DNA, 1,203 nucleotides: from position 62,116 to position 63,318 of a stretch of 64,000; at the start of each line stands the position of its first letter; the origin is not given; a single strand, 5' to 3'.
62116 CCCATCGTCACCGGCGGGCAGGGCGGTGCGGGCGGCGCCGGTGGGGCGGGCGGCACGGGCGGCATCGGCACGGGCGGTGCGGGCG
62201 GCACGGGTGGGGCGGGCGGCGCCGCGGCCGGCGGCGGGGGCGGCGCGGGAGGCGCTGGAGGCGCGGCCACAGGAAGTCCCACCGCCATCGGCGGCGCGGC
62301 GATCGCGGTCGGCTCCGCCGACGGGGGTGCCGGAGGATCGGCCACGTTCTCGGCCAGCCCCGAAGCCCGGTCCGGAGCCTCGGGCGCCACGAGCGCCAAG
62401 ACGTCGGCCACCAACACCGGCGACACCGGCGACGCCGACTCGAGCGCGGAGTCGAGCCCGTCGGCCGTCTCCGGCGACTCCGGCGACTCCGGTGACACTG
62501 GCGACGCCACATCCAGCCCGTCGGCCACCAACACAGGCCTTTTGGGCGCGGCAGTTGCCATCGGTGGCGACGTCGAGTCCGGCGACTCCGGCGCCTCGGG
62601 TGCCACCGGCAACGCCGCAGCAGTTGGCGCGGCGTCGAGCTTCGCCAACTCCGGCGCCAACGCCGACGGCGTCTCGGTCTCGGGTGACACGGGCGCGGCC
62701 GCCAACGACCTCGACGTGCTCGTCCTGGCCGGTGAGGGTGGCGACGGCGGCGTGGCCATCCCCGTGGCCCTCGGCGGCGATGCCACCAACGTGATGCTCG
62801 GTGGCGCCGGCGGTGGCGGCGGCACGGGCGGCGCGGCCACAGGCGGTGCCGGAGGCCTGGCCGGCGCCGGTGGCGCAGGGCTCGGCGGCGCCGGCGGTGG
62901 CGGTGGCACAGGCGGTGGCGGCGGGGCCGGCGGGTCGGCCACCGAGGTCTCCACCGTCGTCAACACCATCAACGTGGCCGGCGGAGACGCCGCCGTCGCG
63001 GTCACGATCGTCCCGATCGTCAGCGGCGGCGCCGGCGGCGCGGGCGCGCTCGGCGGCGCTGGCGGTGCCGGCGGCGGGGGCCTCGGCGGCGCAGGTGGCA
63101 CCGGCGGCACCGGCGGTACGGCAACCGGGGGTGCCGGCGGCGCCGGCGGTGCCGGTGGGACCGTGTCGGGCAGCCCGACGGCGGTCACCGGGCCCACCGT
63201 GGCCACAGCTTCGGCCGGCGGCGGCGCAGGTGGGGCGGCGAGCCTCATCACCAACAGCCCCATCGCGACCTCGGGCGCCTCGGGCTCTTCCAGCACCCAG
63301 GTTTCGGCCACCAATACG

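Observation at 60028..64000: Giant secreted Gly/Ala/Ser/Thr/Asp-rich repeat protein (PGRS-like) immediately after rplA; antisense 1417-aa Pro/Ala ORF is its shadow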

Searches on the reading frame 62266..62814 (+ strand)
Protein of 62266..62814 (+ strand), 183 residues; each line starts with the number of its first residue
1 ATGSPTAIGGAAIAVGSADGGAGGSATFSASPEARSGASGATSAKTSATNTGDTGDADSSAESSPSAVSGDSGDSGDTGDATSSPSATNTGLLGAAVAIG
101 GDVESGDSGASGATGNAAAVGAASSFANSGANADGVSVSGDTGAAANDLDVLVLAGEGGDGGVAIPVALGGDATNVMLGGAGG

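Call 49: find_homologous_proteins(query=A3, max_evalue=0.001)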
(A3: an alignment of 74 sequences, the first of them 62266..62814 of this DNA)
Query A3 (74 sequences) (183 aa, profile of the alignment): 23 proteins with E <= 0.001 among 8000 candidates.
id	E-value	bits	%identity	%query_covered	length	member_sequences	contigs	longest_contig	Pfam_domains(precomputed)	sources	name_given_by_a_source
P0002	3.5e-64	236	56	78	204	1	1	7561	-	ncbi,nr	ncbi:MAG: hypothetical protein JWP02_3733 [Acidimicrobiales bacterium]|nr:hypothetical protein [Acid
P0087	3.4e-56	209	45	83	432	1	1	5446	-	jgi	jgi:hypothetical protein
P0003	3.9e-50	189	58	68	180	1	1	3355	-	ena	-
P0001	1.5e-48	184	56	78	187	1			-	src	-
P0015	1.1e-45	175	54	54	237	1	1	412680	-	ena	-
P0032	6.6e-41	159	55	40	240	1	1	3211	-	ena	-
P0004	1.9e-39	154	58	56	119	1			-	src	-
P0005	4.3e-38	150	49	69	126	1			-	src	-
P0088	4.6e-38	150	60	39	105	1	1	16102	-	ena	-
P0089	2.5e-36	144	56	39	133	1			-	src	-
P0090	1.5e-31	128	59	48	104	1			-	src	-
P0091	4.3e-31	127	61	39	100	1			-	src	-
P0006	1.3e-30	125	46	39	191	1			-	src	-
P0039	5.3e-30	123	49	50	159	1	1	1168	-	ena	-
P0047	6.0e-27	113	65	19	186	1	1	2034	-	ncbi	ncbi:MAG TPA: hypothetical protein VF244_00275, partial [Acidimicrobiales bacterium]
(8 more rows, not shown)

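Call 51: find_encoding_contigs(protein=P0088, flank=10000, max_places=2)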
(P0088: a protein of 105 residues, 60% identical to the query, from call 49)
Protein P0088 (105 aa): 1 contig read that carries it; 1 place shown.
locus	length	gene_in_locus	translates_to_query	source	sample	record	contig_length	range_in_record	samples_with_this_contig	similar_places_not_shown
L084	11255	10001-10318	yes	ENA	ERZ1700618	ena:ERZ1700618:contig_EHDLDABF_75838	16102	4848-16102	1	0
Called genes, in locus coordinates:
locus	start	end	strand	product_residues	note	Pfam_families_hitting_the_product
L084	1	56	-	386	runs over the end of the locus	PF22691:Thiolase_C_1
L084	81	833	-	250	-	PF00392:GntR, PF07729:FCD (weak)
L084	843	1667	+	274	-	PF13561:adh_short_C2, PF23441:SDR, PF00106:adh_short, PF08659:KR (weak)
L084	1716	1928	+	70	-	-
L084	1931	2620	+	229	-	PF00296:Bac_luciferase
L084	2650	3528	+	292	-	PF00296:Bac_luciferase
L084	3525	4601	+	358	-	PF02515:CoA_transf_3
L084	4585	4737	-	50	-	-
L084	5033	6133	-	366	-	PF07969:Amidohydro_3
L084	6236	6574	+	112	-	-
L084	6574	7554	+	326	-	PF00378:ECH_1, PF16113:ECH_2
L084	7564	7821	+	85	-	PF00106:adh_short (weak)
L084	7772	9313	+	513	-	PF00106:adh_short, PF13561:adh_short_C2, PF00296:Bac_luciferase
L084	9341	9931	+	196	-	PF01243:PNPOx_N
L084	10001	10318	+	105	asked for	-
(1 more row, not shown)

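Call 61: search_solved_structures(query=A3, max_evalue=10)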
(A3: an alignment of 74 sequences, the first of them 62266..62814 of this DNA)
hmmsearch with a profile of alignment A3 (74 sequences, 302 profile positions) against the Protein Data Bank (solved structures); distinct sequences matched with E-value up to 10: 2.
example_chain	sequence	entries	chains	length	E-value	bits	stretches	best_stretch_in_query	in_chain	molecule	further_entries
6q1f_e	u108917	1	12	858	0.058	16.4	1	163-248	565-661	Large structural phosphoprotein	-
8rk3_o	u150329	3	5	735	0.81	12.6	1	174-263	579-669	Tip attachment protein J domain-containing protein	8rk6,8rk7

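Call 78: predict_structure(alignment_id=A4)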
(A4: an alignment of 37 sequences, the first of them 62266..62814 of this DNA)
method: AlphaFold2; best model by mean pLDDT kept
length: 183 residues; sequences in the alignment: 37
mean_pLDDT: 52.7   pTM: 0.42
mean pLDDT of the five models: 52.7, 51.4, 49.2, 45.4, 40.7
residues with pLDDT >= 90: 0; 70-90: 0; 50-70: 128; < 50: 55
segments of 3 or more residues with pLDDT < 50: 1-9, 20-22, 106-109, 140-144, 155-162, 168-183
pLDDT, mean of each block of 10 residues (from residue 1): 44 55 55 57 58 51 57 57 62 57 51 55 54 55 50 50 48 40 34
secondary structure, 60 per line:
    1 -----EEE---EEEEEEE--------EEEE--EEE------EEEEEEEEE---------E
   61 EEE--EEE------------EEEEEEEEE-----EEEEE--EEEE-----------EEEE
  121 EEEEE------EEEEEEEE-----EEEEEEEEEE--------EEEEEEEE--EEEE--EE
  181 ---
elements in order: E6-8 E12-18 E27-30 E33-35 E42-50 E60-63 E66-68 E81-89 E95-99 E102-105 E117-125 E132-139 E145-154 E163-170 E173-176

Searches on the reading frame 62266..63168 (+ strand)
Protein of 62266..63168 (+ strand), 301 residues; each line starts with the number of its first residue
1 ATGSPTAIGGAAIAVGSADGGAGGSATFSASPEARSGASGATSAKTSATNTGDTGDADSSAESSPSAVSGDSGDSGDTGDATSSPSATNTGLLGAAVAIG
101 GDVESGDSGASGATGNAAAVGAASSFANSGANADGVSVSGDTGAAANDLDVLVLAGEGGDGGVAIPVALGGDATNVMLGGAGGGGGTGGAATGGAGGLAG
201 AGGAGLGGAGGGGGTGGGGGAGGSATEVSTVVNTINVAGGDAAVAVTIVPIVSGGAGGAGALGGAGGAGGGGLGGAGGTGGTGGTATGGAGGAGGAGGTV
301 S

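Call 43: predict_structure(alignment_id=A2)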
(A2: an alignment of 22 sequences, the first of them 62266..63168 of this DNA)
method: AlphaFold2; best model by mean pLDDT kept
length: 301 residues; sequences in the alignment: 22
mean_pLDDT: 52.0   pTM: 0.28
mean pLDDT of the five models: 52.0, 52.0, 51.7, 47.5, 41.3
residues with pLDDT >= 90: 0; 70-90: 1; 50-70: 179; < 50: 121
segments of 3 or more residues with pLDDT < 50: 1-10, 36-39, 65-67, 69-74, 128-131, 139-145, 156-162, 170-175, 177-215, 274-284, 298-301
pLDDT, mean of each block of 10 residues (from residue 1): 42 60 58 50 56 51 49 51 63 59 53 56 53 53 48 49 53 45 38 40 41 49 56 62 61 60 60 48 48 49 45
secondary structure, 60 per line:
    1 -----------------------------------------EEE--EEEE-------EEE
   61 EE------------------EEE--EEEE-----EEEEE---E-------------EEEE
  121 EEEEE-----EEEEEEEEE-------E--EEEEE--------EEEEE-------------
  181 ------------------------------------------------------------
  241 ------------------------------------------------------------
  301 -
elements in order: E42-44 E47-50 E58-62 E81-83 E86-89 E95-99 E117-125 E131-139 E150-154 E163-167

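Call 44: search_protein_representatives(alignment_id=A2)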
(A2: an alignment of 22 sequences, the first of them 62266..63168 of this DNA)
Query: 22 sequences, 285 profile positions. Proteins with E-value up to 0.001 (for the whole library): 81; up to 1e-10: 55; up to 1e-30: 15. The best 81 are listed.
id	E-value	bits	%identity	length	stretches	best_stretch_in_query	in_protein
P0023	1.8e-76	273.7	-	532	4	42-210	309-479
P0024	1.1e-56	208.8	-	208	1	12-214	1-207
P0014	2.1e-55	204.6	-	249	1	6-231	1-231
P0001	1.7e-49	185.2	-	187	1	32-223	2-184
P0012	6.0e-42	160.4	-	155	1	62-209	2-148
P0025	4.2e-41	157.6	-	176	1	31-184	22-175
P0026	5.5e-40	154.0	-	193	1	20-185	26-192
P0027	6.4e-40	153.8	-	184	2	48-134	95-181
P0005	1.1e-38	149.8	-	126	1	53-179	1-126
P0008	1.7e-38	149.1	-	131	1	15-148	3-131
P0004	7.0e-36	140.5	-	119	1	52-167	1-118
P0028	1.3e-35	139.7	-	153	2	41-134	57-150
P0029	7.7e-35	137.1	-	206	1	12-130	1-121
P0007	6.3e-34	134.1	-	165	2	21-134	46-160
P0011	7.5e-32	127.3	-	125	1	43-155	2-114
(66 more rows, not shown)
